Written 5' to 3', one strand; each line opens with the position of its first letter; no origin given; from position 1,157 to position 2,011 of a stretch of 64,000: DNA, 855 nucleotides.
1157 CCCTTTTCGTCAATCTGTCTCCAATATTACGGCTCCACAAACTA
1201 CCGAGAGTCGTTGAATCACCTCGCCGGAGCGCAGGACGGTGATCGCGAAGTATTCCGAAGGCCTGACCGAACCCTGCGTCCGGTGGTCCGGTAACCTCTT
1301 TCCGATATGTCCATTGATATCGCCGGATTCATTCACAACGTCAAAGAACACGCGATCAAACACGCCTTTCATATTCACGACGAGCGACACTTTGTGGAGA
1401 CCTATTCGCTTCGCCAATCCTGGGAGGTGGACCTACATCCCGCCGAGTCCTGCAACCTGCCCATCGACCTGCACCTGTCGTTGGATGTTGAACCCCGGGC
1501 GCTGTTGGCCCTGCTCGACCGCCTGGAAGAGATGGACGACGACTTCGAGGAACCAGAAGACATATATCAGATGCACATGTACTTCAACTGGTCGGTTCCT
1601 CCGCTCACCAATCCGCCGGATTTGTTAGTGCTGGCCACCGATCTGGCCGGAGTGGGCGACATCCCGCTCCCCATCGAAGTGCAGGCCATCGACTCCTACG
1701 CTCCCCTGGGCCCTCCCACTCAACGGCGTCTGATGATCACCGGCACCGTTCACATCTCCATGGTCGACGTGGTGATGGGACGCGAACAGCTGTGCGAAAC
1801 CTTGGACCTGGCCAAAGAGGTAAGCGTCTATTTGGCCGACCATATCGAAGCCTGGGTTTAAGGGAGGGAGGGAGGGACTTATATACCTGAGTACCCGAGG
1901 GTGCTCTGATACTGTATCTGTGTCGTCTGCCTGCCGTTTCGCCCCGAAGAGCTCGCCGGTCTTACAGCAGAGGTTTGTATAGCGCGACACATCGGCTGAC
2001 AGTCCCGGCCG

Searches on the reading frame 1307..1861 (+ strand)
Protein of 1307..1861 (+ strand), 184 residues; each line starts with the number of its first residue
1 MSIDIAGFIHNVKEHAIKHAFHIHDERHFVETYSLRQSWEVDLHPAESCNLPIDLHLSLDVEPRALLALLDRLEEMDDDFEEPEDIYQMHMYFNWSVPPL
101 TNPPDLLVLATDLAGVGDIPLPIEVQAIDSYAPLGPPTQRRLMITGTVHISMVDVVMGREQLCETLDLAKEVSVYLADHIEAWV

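Call 78: find_encoding_contigs(protein=window:1307-1861:+, flank=4000, max_places=8)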
Protein window:1307-1861:+ (184 aa): no gene with exactly this product is on record in the collection.
